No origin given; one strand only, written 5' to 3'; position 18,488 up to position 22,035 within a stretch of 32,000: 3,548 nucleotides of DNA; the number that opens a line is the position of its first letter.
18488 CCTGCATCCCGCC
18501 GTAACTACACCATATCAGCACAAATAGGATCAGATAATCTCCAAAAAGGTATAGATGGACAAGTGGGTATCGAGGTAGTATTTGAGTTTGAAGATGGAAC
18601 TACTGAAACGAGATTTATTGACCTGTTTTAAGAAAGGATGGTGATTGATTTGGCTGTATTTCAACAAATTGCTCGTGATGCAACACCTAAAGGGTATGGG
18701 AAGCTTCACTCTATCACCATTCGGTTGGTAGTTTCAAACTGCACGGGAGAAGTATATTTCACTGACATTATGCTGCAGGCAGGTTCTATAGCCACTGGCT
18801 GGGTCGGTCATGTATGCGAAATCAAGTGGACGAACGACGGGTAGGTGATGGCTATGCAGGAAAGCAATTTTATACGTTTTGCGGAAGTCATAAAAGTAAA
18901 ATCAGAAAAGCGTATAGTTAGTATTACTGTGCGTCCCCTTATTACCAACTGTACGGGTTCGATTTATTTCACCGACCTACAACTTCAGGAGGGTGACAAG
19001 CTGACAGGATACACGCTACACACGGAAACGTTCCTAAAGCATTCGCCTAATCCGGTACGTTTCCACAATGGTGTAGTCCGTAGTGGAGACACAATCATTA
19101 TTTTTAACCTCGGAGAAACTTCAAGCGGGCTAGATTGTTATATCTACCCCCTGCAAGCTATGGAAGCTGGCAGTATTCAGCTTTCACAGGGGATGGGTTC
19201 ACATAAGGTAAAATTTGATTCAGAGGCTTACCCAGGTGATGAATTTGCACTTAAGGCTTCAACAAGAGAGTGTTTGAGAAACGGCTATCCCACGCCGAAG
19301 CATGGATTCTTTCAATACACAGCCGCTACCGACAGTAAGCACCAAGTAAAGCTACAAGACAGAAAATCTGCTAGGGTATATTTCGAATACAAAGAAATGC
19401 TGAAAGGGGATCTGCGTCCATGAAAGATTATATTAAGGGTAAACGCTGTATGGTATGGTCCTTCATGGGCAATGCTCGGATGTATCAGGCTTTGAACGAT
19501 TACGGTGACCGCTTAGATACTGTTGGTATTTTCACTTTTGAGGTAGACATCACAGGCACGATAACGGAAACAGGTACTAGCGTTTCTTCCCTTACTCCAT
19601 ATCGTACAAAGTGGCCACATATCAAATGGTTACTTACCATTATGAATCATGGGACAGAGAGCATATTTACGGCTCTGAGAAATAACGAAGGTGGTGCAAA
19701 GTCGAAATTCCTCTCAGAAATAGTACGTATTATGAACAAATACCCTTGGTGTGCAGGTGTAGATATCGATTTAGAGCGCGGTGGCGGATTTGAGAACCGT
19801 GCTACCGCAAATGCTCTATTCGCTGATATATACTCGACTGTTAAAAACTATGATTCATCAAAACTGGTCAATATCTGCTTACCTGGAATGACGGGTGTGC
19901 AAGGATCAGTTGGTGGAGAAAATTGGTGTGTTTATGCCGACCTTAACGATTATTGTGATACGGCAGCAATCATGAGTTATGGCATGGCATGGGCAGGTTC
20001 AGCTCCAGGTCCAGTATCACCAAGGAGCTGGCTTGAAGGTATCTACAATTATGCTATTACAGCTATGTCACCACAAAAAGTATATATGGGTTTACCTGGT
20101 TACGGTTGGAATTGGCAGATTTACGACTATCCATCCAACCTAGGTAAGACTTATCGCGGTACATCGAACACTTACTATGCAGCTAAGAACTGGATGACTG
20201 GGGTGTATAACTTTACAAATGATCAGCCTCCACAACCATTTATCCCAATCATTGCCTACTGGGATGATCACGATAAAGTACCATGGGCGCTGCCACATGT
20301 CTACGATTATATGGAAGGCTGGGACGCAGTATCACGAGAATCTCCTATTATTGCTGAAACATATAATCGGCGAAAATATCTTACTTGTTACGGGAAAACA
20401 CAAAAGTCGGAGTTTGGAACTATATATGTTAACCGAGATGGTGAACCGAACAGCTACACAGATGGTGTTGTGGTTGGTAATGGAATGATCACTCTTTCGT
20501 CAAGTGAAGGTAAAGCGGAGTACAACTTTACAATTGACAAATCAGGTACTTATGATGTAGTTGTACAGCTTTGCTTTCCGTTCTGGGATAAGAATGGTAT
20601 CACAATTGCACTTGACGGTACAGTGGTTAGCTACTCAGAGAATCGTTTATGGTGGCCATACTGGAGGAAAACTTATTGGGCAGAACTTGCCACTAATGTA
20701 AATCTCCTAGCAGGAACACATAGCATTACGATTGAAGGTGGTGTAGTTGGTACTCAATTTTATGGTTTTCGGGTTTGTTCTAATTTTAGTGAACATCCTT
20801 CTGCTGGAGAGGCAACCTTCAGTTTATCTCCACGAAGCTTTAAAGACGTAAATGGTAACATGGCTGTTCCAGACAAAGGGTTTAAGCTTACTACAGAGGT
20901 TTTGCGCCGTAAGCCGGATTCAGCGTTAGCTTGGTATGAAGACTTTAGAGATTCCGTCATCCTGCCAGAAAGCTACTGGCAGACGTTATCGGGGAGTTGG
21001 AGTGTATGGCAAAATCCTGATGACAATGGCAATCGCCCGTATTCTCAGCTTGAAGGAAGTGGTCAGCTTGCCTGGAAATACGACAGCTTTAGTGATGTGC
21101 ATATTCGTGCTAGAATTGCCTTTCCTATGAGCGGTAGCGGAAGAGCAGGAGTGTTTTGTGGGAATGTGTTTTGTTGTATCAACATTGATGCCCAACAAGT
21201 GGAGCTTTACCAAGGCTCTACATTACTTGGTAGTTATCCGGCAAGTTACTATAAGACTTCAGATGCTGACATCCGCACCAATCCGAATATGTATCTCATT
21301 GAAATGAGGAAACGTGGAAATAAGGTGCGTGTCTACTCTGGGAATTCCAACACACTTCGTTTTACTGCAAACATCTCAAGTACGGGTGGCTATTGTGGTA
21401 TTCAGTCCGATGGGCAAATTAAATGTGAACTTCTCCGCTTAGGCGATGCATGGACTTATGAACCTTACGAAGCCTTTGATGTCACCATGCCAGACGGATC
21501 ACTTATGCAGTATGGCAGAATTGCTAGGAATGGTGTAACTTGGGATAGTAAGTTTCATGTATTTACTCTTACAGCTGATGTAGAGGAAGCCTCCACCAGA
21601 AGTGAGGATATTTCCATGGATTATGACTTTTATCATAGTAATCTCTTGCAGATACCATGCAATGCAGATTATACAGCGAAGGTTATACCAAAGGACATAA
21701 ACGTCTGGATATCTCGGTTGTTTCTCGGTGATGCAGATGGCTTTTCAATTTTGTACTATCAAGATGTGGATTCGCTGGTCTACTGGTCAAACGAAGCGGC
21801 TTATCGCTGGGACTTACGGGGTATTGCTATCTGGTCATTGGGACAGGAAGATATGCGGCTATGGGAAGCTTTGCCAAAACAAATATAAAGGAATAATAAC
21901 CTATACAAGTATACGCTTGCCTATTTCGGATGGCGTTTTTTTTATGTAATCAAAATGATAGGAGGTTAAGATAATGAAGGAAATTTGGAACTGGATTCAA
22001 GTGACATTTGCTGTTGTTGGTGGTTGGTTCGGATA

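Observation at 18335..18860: Three consecutive tail-tip ORFs share one reading frame, separated only by a single TAA and a single TAG; the TAA splits a jelly-roll domain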

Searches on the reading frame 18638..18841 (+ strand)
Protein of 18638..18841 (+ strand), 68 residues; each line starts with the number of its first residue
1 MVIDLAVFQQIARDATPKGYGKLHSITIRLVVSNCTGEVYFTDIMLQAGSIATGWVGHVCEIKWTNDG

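Call 6: search_protein_families(library=pfam, proteins=[window:18638-18841:+], max_evalue=0.01)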
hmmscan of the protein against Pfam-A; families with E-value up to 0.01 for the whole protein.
window:18638-18841:+ (68 aa): 0 families

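Call 7: search_protein_families(library=phrogs, proteins=[window:18638-18841:+], max_evalue=0.01)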
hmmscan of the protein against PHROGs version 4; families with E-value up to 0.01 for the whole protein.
window:18638-18841:+ (68 aa): 2 families
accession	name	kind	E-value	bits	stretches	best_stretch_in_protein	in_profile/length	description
phrog_3473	-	unknown function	9.2e-25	87.6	1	8-68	3-64/66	-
phrog_12827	-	tail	2.7e-11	44.6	1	17-60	15-58/194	tail protein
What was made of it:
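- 18650..18844 (+): Small gene, 64 aa with a TTG start, ending at TAG 18842-18844. Its product is predicted to supply the closing strands of the Tal jelly roll in trans. PHROG 3473 matches 3-64 of 66 (call 7).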

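Call 19: search_solved_structures(query=window:18638-18841:+, max_evalue=10)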
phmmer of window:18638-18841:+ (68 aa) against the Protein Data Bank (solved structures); distinct sequences matched with E-value up to 10: 0.

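Call 22: find_homologous_proteins(query=window:18638-18841:+, max_evalue=0.001)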
Query window:18638-18841:+ (68 aa): 121 proteins with E <= 0.001 among 121 candidates; the best 120 are listed.
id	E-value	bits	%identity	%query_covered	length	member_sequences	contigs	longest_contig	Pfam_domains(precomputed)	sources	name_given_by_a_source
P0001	1.1e-37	144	97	100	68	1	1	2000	-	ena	-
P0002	4.3e-36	139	96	100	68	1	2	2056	-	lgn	-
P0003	5.0e-36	139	94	99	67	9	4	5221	-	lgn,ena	-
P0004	8.3e-36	138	94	100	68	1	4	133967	-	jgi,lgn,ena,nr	jgi:hypothetical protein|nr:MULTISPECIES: hypothetical protein [Eubacteriales]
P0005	4.0e-35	136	94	99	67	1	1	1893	-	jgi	-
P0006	7.1e-35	135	93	99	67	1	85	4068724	-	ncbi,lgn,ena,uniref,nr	ncbi:conserved hypothetical protein [Ruminiclostridium cellulolyticum H10]|uniref:Uncharacterized pr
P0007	2.3e-34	134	93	100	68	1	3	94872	-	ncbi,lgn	-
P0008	2.7e-34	134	91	99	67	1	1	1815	-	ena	-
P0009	2.0e-33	131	91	99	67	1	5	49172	-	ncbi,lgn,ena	-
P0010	5.5e-33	129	92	94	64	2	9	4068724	-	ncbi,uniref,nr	ncbi:hypothetical protein FC976_15265 [Clostridium sporogenes]|uniref:hypothetical protein n=1 Tax=E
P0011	1.8e-31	125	88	94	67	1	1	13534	-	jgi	jgi:hypothetical protein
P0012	2.1e-31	124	84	94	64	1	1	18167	-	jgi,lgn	jgi:hypothetical protein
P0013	3.6e-31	124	88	94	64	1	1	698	-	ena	-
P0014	4.7e-31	123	86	94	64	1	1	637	-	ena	-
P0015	6.5e-31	123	82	100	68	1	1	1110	-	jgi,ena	-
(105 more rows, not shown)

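Call 26: find_related_loci(query=window:18650-18841:+, collection=viral_contigs, flank=3000)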
Query window:18650-18841:+ (64 aa) in viral_contigs; peptide patterns used: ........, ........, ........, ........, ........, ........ (x = any residue, [..] = any of these).
94 stretches matched a pattern; 45 encode a relative of the query (tblastn E <= 1e-3); 45 distinct loci.
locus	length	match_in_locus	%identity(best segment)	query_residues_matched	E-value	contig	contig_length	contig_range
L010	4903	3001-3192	98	1-64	7e-41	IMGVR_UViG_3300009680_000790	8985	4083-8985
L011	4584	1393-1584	98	1-64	7e-41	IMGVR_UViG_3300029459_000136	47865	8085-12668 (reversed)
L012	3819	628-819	98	1-64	7e-41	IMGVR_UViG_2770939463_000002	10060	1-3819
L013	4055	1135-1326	98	1-64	7e-41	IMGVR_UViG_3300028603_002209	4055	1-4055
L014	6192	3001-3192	97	1-64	4e-40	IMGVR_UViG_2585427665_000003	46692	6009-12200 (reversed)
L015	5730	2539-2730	92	1-64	6e-39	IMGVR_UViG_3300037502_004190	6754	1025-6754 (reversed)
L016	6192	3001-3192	92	1-64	5e-38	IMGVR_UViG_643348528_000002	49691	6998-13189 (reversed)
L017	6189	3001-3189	87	1-63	2e-36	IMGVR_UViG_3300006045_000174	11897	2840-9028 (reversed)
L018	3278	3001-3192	88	1-64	2e-36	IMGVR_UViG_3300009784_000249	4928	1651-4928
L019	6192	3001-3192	83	1-64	8e-36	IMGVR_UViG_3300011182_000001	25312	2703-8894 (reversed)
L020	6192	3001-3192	83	1-64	8e-36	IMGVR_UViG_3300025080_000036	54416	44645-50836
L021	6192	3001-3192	88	1-64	1e-35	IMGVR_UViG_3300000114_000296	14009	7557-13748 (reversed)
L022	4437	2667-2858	88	1-64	1e-35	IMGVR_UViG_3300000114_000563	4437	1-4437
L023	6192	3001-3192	81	1-64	3e-35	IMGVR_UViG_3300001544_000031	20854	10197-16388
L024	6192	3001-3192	83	1-64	1e-34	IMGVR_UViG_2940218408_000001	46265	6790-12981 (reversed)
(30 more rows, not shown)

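Call 80: search_protein_representatives(alignment_id=A4)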
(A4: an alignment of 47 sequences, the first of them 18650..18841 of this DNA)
Query: 47 sequences, 64 profile positions. Proteins with E-value up to 0.001 (for the whole library): 203; up to 1e-10: 48; up to 1e-30: 0. The best 150 are listed.
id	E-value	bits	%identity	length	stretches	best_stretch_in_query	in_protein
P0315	1.9e-30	120.5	-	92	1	3-64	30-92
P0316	3.0e-27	110.3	-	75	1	1-63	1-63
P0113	9.1e-26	105.5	-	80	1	1-53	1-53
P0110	4.2e-25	103.4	-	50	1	1-50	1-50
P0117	1.4e-23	98.5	-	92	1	21-64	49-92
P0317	5.6e-23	96.6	-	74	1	1-57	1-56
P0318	9.1e-23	95.9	-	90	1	7-64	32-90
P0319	6.9e-21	89.9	-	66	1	1-64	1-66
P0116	8.5e-21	89.6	-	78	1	21-62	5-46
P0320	1.1e-20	89.3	-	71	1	1-54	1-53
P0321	4.4e-20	87.3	-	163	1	8-53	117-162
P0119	6.9e-20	86.7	-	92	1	1-63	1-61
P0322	1.7e-19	85.5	-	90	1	3-63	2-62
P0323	2.6e-19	84.8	-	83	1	16-64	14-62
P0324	4.4e-19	84.1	-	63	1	3-64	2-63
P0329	2.5e-17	78.5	-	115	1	13-63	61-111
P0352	1.3e-11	60.1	-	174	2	12-56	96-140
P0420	5.5e-07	45.4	-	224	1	10-55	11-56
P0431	1.5e-06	44.0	-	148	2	7-52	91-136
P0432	1.6e-06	43.9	-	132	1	10-55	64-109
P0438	2.9e-06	43.1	-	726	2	22-56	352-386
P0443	3.5e-06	42.8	-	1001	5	20-44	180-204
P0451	6.7e-06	41.9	-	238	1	11-58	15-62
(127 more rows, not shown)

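Call 81: search_protein_families(library=pfam, proteins=[P0438, P0443, P0321, P0352, P0431, P0432, P0329, P0420, P0451], max_evalue=0.01)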
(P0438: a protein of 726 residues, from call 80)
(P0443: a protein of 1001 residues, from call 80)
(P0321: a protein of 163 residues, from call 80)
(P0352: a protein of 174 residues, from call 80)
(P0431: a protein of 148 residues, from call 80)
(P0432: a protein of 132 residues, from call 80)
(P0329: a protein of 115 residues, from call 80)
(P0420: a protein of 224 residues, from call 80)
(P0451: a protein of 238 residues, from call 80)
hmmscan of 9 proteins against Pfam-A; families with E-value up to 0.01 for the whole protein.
P0438 (726 aa): 0 families

P0443 (1001 aa): 4 families
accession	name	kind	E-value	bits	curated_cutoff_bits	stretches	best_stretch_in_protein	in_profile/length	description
PF22637.2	CBM_4_9_1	-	2e-14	54.5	27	1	819-948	28-145/148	BppA domain 1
PF02018.23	CBM_4_9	-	1e-09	39.3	25.9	0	855-938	53-132/136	Carbohydrate binding domain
PF14059.11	DUF4251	-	2.3e-06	28.1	27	0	167-198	88-118/133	Domain of unknown function (DUF4251)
PF21466.3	GH101_dom-5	-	0.0023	18.2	27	0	852-946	44-145/145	Endo-alpha-N-acetylgalactosaminidase, domain 5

P0321 (163 aa): 1 family
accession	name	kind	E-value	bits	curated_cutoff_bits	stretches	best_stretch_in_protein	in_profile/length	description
PF18994.6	Prophage_tailD1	-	2.6e-12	47.2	23.6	1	3-69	16-84/84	Prophage endopeptidase tail N-terminal domain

P0352 (174 aa): 0 families

P0431 (148 aa): 0 families

P0432 (132 aa): 0 families

P0329 (115 aa): 1 family
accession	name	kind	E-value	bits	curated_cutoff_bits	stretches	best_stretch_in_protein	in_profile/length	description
PF20039.4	DUF6441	-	0.0069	16.5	27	1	14-72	24-82/215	Family of unknown function (DUF6441)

P0420 (224 aa): 0 families

P0451 (238 aa): 0 families

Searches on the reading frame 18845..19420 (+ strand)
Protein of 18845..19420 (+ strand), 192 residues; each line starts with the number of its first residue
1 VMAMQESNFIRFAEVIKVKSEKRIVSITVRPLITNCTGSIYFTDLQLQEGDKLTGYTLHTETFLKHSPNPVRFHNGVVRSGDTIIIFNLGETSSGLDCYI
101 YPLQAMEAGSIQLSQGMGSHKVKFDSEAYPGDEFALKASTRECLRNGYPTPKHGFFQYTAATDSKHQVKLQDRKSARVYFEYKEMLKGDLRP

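Call 6: search_protein_families(library=pfam, proteins=[window:18845-19420:+], max_evalue=0.01)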
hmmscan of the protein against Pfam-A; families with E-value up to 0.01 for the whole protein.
window:18845-19420:+ (192 aa): 0 families

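Call 7: search_protein_families(library=phrogs, proteins=[window:18845-19420:+], max_evalue=0.01)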
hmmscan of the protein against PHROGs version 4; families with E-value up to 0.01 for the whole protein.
window:18845-19420:+ (192 aa): 3 families
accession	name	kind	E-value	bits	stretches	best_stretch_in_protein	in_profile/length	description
phrog_12827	-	tail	8.2e-74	248.6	1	4-188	1-190/194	tail protein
phrog_3473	-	unknown function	1e-06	29.8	1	8-57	2-52/66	-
phrog_4065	-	unknown function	0.0015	19.1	1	18-129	10-118/198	-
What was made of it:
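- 18854..19423 (+): Medium gene, 189 aa with an ATG start. Its N-terminal ~55 aa (18863-19027) are a paralogue of the small protein, followed by a distinct C-terminal domain. PHROG 12827 matches 1-190 of 194 starting at this ATG (call 7).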

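Call 20: search_solved_structures(query=window:18854-19420:+, max_evalue=10)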
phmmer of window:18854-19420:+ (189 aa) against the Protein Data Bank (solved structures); distinct sequences matched with E-value up to 10: 2.
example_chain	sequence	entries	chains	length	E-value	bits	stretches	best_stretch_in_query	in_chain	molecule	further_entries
5vae_B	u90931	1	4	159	1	12.1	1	55-87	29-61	Accessory Sec system protein Asp3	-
1i77_A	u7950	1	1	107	1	12.1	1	30-76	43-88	CYTOCHROME C3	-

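Call 30: find_homologous_proteins(query=window:18854-19420:+, max_evalue=0.001)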
Query window:18854-19420:+ (189 aa): 337 proteins with E <= 0.001 among 368 candidates; the best 120 are listed.
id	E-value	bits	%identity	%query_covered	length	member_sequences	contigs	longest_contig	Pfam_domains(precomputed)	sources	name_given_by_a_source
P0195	1.3e-115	401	94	100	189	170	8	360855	-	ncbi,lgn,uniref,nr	ncbi:hypothetical protein FDF18_03180 [Clostridium sporogenes]|uniref:hypothetical protein n=1 Tax=C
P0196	2.1e-96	339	79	100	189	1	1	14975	-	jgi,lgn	jgi:hypothetical protein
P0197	1.7e-95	336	79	100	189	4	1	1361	-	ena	-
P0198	3.2e-95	335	77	100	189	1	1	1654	-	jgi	jgi:hypothetical protein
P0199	4.5e-95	334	78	100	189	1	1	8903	-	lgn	-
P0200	7.1e-95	334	77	100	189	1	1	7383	-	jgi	jgi:hypothetical protein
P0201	9.7e-94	330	78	98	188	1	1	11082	-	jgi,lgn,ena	-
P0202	1.4e-93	329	75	100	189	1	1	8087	-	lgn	-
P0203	5.2e-93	328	78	100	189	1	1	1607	-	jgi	jgi:hypothetical protein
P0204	5.6e-93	327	75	100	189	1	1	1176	-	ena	-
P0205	6.8e-93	327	77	98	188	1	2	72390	-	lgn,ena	-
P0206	1.2e-92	326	76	98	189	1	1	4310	-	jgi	jgi:hypothetical protein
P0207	2.9e-92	325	76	100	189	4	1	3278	-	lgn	-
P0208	3.5e-92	325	78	98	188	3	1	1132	-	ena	-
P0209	6.8e-92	324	77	100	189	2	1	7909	-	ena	-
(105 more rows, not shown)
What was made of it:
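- Small-protein homologues are 37-95 aa (call 22) and medium-protein homologues are 185-213 aa (call 30).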

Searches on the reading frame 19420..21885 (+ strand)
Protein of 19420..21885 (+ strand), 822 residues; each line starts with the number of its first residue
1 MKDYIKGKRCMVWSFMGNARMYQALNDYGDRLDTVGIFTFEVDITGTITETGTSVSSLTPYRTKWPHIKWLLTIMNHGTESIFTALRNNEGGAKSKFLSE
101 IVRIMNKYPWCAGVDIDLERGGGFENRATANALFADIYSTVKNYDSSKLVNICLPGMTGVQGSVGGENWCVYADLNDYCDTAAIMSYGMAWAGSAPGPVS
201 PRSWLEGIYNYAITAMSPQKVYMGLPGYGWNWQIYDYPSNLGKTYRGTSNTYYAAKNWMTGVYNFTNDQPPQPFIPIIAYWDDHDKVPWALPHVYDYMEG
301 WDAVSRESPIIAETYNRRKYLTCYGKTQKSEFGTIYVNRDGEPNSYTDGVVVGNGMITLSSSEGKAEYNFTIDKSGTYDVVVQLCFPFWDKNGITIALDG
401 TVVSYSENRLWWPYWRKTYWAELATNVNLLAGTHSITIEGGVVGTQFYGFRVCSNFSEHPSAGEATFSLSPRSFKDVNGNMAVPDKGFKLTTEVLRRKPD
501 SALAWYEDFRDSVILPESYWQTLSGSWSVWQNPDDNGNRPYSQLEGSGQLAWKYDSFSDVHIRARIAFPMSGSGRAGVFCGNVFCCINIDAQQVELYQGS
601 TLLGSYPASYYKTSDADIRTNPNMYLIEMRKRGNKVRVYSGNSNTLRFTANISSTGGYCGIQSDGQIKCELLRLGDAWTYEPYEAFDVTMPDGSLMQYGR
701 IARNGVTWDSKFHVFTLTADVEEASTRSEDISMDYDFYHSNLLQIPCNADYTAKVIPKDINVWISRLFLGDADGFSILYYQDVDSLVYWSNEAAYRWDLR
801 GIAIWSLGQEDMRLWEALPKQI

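Call 6: search_protein_families(library=pfam, proteins=[window:19420-21885:+], max_evalue=0.01)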
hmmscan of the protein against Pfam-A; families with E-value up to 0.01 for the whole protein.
window:19420-21885:+ (822 aa): 2 families
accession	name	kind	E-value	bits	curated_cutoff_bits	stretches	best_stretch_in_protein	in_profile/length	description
PF00704.34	Glyco_hydro_18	-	3e-14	53.9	29.6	1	53-290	49-279/317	Glycosyl hydrolases family 18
PF16990.11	CBM_35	-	0.00074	20.3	28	1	365-439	37-105/121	Carbohydrate binding module (family 35)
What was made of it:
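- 19420..21888 (+): Downstream 822-aa minor tail protein with a GH18-like domain and a weak CBM35 match. Its ATG overlaps the medium gene's stop (ATGA), and it lies in a different frame. Pfam PF00704 (3e-14) and PF16990 (7e-4, below cut-off), call 6.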

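Call 7: search_protein_families(library=phrogs, proteins=[window:19420-21885:+], max_evalue=0.01)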
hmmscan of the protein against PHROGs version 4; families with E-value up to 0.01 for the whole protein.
window:19420-21885:+ (822 aa): 3 families
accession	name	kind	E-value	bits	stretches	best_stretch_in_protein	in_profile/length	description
phrog_3432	-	tail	0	1093.5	1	5-822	2-803/812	minor tail protein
phrog_35905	-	unknown function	0.0009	19.6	0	178-234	218-274/383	-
phrog_2459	-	unknown function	0.0012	19.9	1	572-654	7-88/171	-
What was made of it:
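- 19420..21888 (+): PHROG 3432 matches end to end, call 7.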
